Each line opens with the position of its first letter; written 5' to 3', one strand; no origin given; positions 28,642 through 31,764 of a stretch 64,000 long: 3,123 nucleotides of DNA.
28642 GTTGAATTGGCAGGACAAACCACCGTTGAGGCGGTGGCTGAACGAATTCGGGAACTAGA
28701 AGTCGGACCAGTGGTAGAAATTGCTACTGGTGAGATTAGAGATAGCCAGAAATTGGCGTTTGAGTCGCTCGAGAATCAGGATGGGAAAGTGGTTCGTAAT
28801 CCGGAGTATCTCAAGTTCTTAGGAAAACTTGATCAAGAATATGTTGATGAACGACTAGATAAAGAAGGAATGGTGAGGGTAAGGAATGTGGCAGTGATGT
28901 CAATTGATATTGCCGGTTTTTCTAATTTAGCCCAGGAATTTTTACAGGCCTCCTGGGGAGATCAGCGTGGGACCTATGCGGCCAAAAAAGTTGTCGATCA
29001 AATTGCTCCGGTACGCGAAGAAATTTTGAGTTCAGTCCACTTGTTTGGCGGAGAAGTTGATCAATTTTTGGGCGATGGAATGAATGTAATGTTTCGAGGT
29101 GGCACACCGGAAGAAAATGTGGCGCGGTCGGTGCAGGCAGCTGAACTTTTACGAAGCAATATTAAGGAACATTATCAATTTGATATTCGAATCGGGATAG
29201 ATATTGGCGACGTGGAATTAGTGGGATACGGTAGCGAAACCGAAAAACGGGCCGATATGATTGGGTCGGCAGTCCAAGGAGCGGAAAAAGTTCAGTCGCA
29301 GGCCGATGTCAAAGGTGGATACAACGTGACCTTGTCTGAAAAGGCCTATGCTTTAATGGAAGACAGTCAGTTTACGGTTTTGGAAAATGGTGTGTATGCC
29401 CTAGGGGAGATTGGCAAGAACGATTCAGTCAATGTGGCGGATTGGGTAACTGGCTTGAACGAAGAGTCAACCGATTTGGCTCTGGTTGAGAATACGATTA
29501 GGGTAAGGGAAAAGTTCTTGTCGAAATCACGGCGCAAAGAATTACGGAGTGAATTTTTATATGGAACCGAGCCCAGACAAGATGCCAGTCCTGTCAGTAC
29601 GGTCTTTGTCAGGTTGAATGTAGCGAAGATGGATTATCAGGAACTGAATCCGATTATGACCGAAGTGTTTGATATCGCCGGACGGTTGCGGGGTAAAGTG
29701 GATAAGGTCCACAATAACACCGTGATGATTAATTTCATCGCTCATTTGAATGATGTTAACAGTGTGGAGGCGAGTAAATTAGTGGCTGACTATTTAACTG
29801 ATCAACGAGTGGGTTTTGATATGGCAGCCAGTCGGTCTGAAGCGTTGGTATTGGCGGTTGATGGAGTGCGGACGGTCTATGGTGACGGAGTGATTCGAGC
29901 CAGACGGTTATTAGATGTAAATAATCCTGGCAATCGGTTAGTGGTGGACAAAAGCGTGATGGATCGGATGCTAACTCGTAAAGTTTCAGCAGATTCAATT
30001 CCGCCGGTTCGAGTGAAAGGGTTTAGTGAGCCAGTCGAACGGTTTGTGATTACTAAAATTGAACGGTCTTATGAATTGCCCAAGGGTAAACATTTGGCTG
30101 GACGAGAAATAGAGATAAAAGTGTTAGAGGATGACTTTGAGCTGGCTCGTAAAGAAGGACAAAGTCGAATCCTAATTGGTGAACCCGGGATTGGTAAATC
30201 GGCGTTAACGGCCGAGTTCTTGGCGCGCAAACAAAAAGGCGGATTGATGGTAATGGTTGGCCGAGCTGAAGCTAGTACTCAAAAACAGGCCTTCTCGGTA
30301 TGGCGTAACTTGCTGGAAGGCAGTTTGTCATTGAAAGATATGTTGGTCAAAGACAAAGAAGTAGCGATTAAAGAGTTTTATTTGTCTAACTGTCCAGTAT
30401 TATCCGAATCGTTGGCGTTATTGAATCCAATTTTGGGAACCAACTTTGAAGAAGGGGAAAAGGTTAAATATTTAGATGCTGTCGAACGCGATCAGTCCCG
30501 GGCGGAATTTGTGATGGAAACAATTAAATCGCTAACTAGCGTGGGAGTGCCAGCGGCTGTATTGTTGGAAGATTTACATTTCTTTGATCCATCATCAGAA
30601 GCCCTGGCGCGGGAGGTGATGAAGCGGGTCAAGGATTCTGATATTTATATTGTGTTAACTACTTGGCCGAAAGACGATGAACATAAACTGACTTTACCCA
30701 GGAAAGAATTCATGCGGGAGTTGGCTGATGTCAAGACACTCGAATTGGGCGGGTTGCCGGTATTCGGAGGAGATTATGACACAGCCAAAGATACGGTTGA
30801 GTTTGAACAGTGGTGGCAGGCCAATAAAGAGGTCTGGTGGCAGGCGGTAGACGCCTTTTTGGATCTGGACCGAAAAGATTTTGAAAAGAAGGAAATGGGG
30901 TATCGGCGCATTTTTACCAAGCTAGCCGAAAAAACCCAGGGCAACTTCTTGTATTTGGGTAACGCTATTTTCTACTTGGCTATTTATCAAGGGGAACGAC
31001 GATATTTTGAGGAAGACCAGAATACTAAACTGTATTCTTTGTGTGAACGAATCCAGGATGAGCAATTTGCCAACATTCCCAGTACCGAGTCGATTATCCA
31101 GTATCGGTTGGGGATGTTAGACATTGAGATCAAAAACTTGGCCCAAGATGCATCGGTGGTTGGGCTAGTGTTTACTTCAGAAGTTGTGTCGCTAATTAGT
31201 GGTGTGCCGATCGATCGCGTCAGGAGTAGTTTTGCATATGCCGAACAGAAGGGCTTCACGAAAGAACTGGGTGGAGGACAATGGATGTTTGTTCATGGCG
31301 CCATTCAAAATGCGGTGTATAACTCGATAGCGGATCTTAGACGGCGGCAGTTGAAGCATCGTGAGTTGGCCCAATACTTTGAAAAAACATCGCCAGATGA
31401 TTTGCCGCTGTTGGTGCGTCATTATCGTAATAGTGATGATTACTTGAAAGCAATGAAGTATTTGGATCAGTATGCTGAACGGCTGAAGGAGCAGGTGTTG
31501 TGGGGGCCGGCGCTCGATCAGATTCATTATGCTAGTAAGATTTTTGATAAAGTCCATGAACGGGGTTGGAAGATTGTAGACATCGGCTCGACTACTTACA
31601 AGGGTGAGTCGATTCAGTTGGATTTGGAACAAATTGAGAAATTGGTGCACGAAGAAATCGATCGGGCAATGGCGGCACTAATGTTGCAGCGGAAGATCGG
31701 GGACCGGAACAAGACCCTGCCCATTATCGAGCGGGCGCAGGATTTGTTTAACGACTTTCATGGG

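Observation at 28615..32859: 1414-aa protein combining class III nucleotide cyclase, degenerate cyclase, STAND-type NTPase and TPR array, directly upstream of the RiPP-like genes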

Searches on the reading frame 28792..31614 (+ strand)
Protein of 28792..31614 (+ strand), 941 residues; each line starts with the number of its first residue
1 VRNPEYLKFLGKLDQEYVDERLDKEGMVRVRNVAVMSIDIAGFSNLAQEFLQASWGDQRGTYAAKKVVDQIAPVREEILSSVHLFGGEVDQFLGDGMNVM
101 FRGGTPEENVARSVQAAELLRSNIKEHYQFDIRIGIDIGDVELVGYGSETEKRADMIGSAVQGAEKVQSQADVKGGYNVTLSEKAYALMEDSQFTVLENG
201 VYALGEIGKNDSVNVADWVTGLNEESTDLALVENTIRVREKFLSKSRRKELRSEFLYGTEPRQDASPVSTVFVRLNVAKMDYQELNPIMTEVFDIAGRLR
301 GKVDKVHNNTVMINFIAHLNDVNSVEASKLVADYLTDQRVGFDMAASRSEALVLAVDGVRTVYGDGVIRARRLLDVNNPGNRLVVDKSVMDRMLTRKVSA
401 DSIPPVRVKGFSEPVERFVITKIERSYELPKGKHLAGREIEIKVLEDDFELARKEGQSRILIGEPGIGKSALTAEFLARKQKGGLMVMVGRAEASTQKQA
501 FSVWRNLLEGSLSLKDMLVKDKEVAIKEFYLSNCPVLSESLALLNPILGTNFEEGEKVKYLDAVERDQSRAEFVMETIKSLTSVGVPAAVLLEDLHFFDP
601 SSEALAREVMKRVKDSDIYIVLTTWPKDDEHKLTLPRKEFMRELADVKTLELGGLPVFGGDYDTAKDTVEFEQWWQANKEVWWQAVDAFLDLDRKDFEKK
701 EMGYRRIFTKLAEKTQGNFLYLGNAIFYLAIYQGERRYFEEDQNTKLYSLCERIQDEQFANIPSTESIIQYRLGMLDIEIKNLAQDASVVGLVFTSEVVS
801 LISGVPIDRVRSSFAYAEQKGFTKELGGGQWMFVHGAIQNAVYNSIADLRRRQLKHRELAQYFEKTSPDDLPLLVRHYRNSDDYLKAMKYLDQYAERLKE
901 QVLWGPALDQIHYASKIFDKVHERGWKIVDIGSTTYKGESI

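Call 54: search_protein_representatives(alignment_id=A5)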
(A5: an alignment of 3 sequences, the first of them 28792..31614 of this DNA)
Query: 3 sequences, 929 profile positions. Proteins with E-value up to 0.001 (for the whole library): 56925; up to 1e-10: 18931; up to 1e-30: 264. The best 150 are listed.
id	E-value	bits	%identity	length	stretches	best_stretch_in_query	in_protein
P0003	0.0e+00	1677.6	-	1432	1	1-929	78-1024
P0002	0.0e+00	1236.5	-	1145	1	228-929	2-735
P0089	0.0e+00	1088.8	-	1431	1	2-927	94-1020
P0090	5.6e-266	901.5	-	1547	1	3-924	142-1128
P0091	1.0e-264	897.3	-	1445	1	2-922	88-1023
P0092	3.5e-232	789.6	-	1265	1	116-927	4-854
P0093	6.5e-211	719.3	-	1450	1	2-921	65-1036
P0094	6.4e-184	629.9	-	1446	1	2-921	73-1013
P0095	8.0e-159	546.9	-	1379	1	2-921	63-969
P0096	5.0e-103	362.2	-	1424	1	26-919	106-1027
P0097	2.0e-102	360.2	-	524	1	158-622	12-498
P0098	2.6e-53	197.7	-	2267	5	350-620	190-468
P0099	4.4e-53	196.9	-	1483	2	53-720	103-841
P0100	1.3e-52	195.4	-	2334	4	271-621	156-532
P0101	1.2e-50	188.9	-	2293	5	350-621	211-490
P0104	2.6e-43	164.6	-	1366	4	350-615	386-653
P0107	2.8e-42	161.2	-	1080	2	60-603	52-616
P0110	6.8e-41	156.6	-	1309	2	35-615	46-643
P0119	9.4e-39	149.5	-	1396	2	32-611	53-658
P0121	3.6e-38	147.6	-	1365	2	29-616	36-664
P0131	1.6e-37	145.4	-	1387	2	35-595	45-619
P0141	1.4e-36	142.4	-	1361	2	32-604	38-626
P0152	5.3e-36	140.4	-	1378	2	27-612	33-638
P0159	7.6e-36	139.9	-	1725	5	753-911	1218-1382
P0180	8.7e-35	136.4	-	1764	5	423-622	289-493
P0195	5.4e-34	133.8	-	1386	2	19-620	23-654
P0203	1.0e-33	132.9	-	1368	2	32-626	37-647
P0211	1.3e-33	132.5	-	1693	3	402-610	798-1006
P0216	2.0e-33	131.9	-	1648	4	351-640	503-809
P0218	2.5e-33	131.6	-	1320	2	34-616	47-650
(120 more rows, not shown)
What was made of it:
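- Closest known: Bacterial tandem class III cyclase/AAA_16/TPR proteins. Same: They align to the window family in a single stretch from C1 to the NBD (call 54).
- Closest known: Bacterial tandem class III cyclase/AAA_16/TPR proteins. Different: The next hits are at E about 1e-53 (call 54).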

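Call 55: list_cluster_members(proteins=[P0089, P0090, P0096, P0099, P0107, P0110, P0119, P0121, P0098, P0104])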
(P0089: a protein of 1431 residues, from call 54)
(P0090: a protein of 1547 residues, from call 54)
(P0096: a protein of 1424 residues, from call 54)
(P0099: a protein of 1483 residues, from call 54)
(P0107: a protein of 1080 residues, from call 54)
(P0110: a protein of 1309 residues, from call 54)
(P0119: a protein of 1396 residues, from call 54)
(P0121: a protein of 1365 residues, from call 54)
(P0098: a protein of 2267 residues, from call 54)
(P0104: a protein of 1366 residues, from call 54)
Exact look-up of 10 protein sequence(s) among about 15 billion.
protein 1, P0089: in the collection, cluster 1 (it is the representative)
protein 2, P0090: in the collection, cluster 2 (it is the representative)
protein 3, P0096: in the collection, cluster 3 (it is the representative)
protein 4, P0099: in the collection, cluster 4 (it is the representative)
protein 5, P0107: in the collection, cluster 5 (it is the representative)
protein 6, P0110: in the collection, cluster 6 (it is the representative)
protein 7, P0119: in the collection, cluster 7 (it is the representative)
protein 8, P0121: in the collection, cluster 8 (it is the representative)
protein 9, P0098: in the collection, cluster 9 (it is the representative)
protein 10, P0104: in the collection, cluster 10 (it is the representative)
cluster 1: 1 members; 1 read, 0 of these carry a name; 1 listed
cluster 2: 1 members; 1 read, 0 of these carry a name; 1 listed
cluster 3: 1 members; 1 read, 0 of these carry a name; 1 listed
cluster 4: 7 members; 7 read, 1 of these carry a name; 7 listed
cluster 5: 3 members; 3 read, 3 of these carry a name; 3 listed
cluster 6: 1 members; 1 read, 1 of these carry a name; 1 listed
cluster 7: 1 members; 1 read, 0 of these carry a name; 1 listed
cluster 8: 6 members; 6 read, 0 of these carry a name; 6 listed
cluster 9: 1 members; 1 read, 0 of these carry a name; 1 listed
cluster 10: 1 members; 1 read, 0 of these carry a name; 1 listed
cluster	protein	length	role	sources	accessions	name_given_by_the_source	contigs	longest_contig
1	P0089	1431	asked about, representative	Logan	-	-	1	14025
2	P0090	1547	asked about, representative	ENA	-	-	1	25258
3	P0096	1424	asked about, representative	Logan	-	-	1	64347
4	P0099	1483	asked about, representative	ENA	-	-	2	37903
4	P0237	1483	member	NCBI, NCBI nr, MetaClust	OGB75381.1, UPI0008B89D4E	hypothetical protein A2810_02970 [candidate division Kazan bacterium ... | MAG: hypothetical protein A2810_02970 [candidate division Kazan bacterium ... | status=active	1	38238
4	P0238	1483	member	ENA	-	-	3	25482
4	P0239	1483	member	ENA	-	-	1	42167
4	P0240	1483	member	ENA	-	-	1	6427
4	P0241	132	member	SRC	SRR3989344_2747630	-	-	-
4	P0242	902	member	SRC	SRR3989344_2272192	-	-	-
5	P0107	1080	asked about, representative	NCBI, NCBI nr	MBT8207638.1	MAG: AAA family ATPase, partial [Acidimicrobiia bacterium] | AAA family ATPase [Acidimicrobiia bacterium]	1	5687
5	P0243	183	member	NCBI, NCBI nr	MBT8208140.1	MAG: hypothetical protein KJO18_07700, partial [Acidimicrobiia bacterium] | hypothetical protein [Acidimicrobiia bacterium]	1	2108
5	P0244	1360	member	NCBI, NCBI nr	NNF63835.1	MAG: AAA family ATPase [Acidimicrobiia bacterium] | AAA family ATPase [Acidimicrobiia bacterium]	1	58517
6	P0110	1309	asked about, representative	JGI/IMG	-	class 3 adenylate cyclase/predicted ATPase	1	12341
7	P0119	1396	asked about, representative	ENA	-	-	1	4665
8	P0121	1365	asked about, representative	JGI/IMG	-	-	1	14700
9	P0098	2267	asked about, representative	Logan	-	-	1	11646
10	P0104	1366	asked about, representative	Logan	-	-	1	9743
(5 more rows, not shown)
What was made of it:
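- Closest known: Bacterial tandem class III cyclase/AAA_16/TPR proteins. Same: Members include Acidimicrobiia and candidate division Kazan (call 55).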

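Call 57: search_protein_families(library=pfam, proteins=[P0099, P0244, P0110, P0119, P0121, P0104, P0089], max_evalue=0.001)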
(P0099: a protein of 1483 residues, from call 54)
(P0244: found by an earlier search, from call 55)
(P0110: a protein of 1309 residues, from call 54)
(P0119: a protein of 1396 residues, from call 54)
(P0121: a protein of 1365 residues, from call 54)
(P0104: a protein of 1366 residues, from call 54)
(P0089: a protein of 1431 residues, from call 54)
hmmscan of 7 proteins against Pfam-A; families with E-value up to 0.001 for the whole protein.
P0099 (1483 aa): 6 families
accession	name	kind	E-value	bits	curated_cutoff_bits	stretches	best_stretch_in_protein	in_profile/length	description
PF13424.12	TPR_12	-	2.2e-15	57.1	30.1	2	1277-1346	2-73/77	Tetratricopeptide repeat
PF13191.12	AAA_16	-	4.4e-11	44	32.6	1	523-707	2-159/167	AAA ATPase domain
PF00211.25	Guanylate_cyc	-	1.8e-08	34.6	21.9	1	340-508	9-182/183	Adenylate and Guanylate cyclase catalytic domain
PF07719.23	TPR_2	-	2.6e-07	30.7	27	0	1242-1269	5-32/34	Tetratricopeptide repeat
PF17874.7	TPR_MalT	-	5.4e-07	29.6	45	1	1213-1379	55-222/336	MalT-like TPR region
PF01637.24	ATPase_2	-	0.00037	20.8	33.2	1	541-694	15-124/225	ATPase domain predominantly from Archaea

P0244 (1360 aa): 4 families
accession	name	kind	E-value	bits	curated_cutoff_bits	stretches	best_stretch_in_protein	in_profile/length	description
PF13191.12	AAA_16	-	1e-21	78.6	32.6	1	435-620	1-166/167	AAA ATPase domain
PF00211.25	Guanylate_cyc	-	1.3e-10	41.7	21.9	0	296-381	54-143/183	Adenylate and Guanylate cyclase catalytic domain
PF05729.18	NACHT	-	0.00017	21.9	26.7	0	461-485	2-26/167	NACHT domain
PF13181.12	TPR_8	-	0.00074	19.9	25.7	0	898-922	4-28/34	Tetratricopeptide repeat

P0110 (1309 aa): 19 families
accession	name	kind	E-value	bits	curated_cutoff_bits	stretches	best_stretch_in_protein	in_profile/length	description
PF00211.25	Guanylate_cyc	-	3.9e-34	118.3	21.9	2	45-201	10-158/183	Adenylate and Guanylate cyclase catalytic domain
PF13424.12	TPR_12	-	3.6e-29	101.2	30.1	2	987-1050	11-76/77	Tetratricopeptide repeat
PF13191.12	AAA_16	-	7.5e-26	92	32.6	1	451-633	1-161/167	AAA ATPase domain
PF00515.34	TPR_1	-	2.9e-23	81.1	27.8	0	1019-1049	1-31/34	Tetratricopeptide repeat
PF07719.23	TPR_2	-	6.9e-18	63.7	27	0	1019-1050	1-32/34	Tetratricopeptide repeat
PF13181.12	TPR_8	-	2.1e-12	46.6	25.7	0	1020-1049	2-31/34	Tetratricopeptide repeat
PF13432.12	TPR_16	-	2.6e-12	47.4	32.7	0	866-918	11-62/65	Tetratricopeptide repeat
PF17874.7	TPR_MalT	-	6.4e-12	45.8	45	1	1059-1206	40-187/336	MalT-like TPR region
PF13176.12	TPR_7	-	1.5e-10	40.8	27.9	0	894-916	6-30/36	Tetratricopeptide repeat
PF13414.12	TPR_11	-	3.1e-09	36.8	26.8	0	1227-1250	1-24/42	TPR repeat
PF13428.12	TPR_14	-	1.3e-07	32.1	23.5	0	941-974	2-35/44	Tetratricopeptide repeat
PF14938.12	SNAP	-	1.9e-06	28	25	0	1007-1087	62-143/282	Soluble NSF attachment protein, SNAP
PF13401.12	AAA_22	-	2e-06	28.6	27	1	476-637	7-120/130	AAA domain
PF13374.12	TPR_10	-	2.5e-06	27.8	27.5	0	986-1011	9-34/42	Tetratricopeptide repeat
PF13174.12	TPR_6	-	7.3e-06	26.7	26.3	0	1025-1049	6-30/33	Tetratricopeptide repeat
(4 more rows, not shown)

P0119 (1396 aa): 7 families
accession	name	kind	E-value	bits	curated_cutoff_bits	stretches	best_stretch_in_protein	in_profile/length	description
PF13191.12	AAA_16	-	2.6e-19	70.8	32.6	1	468-648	2-158/167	AAA ATPase domain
PF00211.25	Guanylate_cyc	-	5.3e-18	65.7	21.9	2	54-217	9-157/183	Adenylate and Guanylate cyclase catalytic domain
PF13401.12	AAA_22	-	3.8e-08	34.2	27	1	490-653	4-115/130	AAA domain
PF05729.18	NACHT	-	1.8e-05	25.1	26.7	1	492-516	1-25/167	NACHT domain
PF00515.34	TPR_1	-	4.2e-05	23.6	27.8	1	933-960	1-28/34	Tetratricopeptide repeat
PF24883.2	NPHP3_N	-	7.1e-05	23.5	24.8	0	490-575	21-109/164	Nephrocystin 3, N-terminal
PF07719.23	TPR_2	-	9.6e-05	22.7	27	1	933-960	1-28/34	Tetratricopeptide repeat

P0121 (1365 aa): 11 families
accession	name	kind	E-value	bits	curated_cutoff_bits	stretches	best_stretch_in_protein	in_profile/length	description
PF00211.25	Guanylate_cyc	-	4.8e-38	131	21.9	2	263-440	5-178/183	Adenylate and Guanylate cyclase catalytic domain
PF13191.12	AAA_16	-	1.3e-24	88.1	32.6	1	471-657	2-166/167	AAA ATPase domain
PF13424.12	TPR_12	-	1.5e-22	80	30.1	2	1071-1140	5-76/77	Tetratricopeptide repeat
PF07719.23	TPR_2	-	3e-21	74.1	27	1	1111-1140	3-32/34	Tetratricopeptide repeat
PF00515.34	TPR_1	-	1.6e-16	59.8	27.8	1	1112-1140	4-32/34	Tetratricopeptide repeat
PF13181.12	TPR_8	-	1.6e-12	46.9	25.7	1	1110-1140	2-32/34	Tetratricopeptide repeat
PF13176.12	TPR_7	-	1.1e-08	34.9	27.9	0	938-960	6-30/36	Tetratricopeptide repeat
PF17874.7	TPR_MalT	-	3.3e-08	33.6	45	1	1107-1260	38-191/336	MalT-like TPR region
PF13374.12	TPR_10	-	3.5e-06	27.3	27.5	0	1196-1222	8-34/42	Tetratricopeptide repeat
PF13401.12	AAA_22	-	1.3e-05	26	27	1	493-660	5-123/130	AAA domain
PF14938.12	SNAP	-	6.8e-05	22.9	25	0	1162-1255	87-180/282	Soluble NSF attachment protein, SNAP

P0104 (1366 aa): 16 families
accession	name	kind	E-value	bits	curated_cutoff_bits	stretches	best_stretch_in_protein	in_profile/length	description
PF13424.12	TPR_12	-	1.9e-43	147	30.1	5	1106-1174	3-73/77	Tetratricopeptide repeat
PF00211.25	Guanylate_cyc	-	1.5e-34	119.6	21.9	2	263-437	5-176/183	Adenylate and Guanylate cyclase catalytic domain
PF07719.23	TPR_2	-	3e-28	96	27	1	1106-1136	1-31/34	Tetratricopeptide repeat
PF13191.12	AAA_16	-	6.1e-26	92.3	32.6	1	462-648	3-167/167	AAA ATPase domain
PF13374.12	TPR_10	-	1e-23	83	27.5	1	1110-1139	6-35/42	Tetratricopeptide repeat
PF00515.34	TPR_1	-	1.3e-23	82.3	27.8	1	1106-1137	1-32/34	Tetratricopeptide repeat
PF13176.12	TPR_7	-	1.8e-19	68.5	27.9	0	925-946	2-23/36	Tetratricopeptide repeat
PF17874.7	TPR_MalT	-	3.1e-16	60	45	3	1073-1169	8-103/336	MalT-like TPR region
PF13181.12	TPR_8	-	4.1e-13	48.8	25.7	0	1067-1097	2-32/34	Tetratricopeptide repeat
PF13432.12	TPR_16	-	2.5e-09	37.8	32.7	0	1112-1168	3-52/65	Tetratricopeptide repeat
PF13428.12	TPR_14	-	2e-08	34.5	23.5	0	1270-1293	5-28/44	Tetratricopeptide repeat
PF12895.13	ANAPC3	-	1.4e-07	32.2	27.2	0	1003-1087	4-77/82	Anaphase-promoting complex, cyclosome, subunit 3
PF07721.20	TPR_4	-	1.5e-06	28.7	27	0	1267-1289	2-24/26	Tetratricopeptide repeat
PF14938.12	SNAP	-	2.6e-06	27.6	25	0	895-963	89-156/282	Soluble NSF attachment protein, SNAP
PF13401.12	AAA_22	-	1.9e-05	25.5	27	1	482-642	4-109/130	AAA domain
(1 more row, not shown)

P0089 (1431 aa): 4 families
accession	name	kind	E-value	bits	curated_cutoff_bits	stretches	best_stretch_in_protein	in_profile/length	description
PF13191.12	AAA_16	-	1.1e-13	52.4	32.6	1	515-693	1-156/167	AAA ATPase domain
PF13424.12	TPR_12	-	5.8e-08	33.2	30.1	1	1178-1244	4-72/77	Tetratricopeptide repeat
PF17874.7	TPR_MalT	-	8.9e-05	22.3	45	1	1154-1265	54-166/336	MalT-like TPR region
PF01637.24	ATPase_2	-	0.00029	21.2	33.2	1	518-567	3-50/225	ATPase domain predominantly from Archaea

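Call 85: list_cluster_members(proteins=[P0216, P0211, P0159, P0180, P0131, P0141, P0152, P0195, P0203, P0218])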
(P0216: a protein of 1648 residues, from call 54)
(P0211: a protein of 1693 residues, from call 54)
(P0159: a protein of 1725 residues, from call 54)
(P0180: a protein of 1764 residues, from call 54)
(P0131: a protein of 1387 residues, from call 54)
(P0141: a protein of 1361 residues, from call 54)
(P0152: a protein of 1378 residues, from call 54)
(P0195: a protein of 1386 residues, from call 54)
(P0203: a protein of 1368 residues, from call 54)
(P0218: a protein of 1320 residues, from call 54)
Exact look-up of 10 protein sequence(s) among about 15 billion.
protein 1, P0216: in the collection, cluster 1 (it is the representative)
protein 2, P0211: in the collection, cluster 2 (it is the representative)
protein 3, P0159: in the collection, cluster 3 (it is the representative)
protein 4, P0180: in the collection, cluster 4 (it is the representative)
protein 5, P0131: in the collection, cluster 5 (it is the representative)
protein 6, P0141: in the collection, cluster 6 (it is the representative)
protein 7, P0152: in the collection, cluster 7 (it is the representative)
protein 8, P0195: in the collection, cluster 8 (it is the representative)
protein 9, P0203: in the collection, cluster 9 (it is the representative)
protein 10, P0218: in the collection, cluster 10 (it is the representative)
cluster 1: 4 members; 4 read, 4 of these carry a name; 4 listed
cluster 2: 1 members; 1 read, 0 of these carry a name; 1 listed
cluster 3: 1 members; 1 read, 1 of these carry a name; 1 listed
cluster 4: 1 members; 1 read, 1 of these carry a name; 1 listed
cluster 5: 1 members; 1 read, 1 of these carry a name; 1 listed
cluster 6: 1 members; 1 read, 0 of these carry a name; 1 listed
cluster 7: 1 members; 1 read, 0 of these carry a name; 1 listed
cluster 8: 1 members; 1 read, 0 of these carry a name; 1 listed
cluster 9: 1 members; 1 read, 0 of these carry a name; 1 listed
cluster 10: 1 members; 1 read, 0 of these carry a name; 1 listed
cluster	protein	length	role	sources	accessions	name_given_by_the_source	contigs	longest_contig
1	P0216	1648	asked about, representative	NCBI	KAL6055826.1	Guanylate cyclase domain-containing protein [Balamuthia mandrillaris]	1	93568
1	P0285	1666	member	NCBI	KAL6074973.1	Guanylate cyclase domain-containing protein [Balamuthia mandrillaris]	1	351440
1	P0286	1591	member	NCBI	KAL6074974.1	Guanylate cyclase domain-containing protein, variant 2 [Balamuthia mandrillaris]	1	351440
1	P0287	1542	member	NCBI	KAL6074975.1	Guanylate cyclase domain-containing protein, variant 3 [Balamuthia mandrillaris]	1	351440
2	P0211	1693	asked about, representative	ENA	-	-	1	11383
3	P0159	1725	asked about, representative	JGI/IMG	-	adenylate cyclase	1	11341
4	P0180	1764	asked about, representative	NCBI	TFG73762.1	MAG: tetratricopeptide repeat protein, partial [Anaerolineales bacterium]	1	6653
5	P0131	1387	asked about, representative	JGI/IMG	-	class 3 adenylate cyclase/tetratricopeptide (TPR) repeat protein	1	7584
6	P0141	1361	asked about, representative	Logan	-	-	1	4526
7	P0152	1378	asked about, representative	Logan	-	-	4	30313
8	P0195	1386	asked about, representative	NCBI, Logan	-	-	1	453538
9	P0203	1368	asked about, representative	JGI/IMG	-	-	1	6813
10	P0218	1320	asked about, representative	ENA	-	-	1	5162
